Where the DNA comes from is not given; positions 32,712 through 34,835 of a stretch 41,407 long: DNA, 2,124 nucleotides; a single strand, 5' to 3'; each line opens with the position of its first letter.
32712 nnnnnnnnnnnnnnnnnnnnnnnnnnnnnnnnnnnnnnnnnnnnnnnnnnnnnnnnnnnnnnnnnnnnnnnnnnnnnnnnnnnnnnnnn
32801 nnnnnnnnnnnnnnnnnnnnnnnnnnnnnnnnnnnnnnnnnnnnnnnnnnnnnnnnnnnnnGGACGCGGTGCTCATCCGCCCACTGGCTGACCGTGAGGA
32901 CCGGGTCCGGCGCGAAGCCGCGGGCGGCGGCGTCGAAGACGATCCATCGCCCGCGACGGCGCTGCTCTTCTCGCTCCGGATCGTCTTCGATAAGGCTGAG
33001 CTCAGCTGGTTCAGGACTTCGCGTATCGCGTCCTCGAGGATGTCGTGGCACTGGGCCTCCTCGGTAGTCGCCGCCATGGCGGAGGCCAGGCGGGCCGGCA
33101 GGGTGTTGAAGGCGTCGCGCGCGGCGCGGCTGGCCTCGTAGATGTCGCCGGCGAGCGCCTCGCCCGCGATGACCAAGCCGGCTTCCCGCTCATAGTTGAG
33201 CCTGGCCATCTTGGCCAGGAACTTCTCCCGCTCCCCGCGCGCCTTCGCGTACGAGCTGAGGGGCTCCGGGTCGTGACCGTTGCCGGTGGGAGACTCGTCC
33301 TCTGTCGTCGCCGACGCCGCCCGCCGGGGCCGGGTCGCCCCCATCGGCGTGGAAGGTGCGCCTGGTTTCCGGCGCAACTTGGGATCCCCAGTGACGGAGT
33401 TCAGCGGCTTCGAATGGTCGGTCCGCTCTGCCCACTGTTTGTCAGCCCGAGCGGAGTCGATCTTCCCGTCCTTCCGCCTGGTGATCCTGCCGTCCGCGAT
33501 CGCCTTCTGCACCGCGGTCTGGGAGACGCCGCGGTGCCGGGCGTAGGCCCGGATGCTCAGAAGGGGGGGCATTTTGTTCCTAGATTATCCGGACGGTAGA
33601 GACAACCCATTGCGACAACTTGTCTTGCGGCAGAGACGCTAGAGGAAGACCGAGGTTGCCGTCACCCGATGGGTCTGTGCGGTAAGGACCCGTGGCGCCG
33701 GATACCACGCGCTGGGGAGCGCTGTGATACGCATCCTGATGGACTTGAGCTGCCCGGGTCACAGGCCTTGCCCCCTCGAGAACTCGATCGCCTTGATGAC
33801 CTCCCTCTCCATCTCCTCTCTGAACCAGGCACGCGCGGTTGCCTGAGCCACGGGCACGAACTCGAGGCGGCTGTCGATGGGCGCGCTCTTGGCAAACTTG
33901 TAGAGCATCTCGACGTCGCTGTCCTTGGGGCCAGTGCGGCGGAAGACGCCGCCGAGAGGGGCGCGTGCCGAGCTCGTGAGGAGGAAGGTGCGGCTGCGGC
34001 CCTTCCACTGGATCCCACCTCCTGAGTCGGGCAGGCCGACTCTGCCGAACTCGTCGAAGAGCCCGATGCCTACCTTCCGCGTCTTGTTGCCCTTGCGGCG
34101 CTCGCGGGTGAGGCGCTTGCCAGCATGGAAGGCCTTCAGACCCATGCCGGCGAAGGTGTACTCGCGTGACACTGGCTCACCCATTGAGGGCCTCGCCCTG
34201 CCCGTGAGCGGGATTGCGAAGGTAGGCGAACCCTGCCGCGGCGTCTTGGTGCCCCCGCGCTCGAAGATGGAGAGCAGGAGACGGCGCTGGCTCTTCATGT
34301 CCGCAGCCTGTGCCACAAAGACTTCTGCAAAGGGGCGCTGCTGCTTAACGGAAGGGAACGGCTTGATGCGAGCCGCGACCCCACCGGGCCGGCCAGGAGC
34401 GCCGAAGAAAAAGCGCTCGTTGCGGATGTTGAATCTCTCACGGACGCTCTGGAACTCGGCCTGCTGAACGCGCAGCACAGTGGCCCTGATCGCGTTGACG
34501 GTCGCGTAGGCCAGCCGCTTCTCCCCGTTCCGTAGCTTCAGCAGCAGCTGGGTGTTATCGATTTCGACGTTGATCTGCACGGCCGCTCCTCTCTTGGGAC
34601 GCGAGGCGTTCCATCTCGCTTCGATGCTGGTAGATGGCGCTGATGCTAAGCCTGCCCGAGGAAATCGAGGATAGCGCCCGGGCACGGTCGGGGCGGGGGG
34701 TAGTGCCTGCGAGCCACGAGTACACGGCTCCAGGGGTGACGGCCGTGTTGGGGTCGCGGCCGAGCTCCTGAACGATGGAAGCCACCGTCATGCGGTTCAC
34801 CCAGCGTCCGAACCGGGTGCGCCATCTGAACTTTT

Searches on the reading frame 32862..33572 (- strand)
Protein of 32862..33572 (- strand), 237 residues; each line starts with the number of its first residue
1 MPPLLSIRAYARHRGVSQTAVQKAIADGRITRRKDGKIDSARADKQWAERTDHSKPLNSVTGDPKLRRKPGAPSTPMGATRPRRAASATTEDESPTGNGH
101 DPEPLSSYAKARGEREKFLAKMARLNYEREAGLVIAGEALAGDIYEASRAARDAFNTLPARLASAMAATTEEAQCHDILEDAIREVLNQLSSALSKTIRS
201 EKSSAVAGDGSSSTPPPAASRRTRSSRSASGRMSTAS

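Call 8: search_protein_families(library=pfam, proteins=[window:32862-33572:-], max_evalue=0.01)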
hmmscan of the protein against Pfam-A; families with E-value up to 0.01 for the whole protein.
window:32862-33572:- (237 aa): 0 families

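Call 32: search_protein_families(library=phrogs, proteins=[window:32862-33572:-], max_evalue=0.01)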
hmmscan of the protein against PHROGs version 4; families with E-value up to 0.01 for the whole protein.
window:32862-33572:- (237 aa): 3 families
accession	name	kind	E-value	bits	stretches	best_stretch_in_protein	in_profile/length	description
phrog_57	-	head and packaging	2.1e-25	90.7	1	3-195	11-174/199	terminase small subunit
phrog_141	-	head and packaging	0.00066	20.1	1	114-210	84-177/183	terminase small subunit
phrog_575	-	integration and excision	0.0013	19.8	1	3-37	12-46/71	Cox-like excisionase and repressor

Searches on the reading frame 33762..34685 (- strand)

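Call 8: search_protein_families(library=pfam, proteins=[window:33762-34685:-], max_evalue=0.01)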
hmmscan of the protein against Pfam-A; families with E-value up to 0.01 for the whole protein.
window:33762-34685:- (308 aa): 0 families

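Call 32: search_protein_families(library=phrogs, proteins=[window:33762-34685:-], max_evalue=0.01)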
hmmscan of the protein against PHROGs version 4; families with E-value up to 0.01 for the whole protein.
window:33762-34685:- (308 aa): 1 family
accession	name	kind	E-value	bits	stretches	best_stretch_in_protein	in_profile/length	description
phrog_1924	-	tail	2.7e-11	44.8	1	36-301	2-234/237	minor tail protein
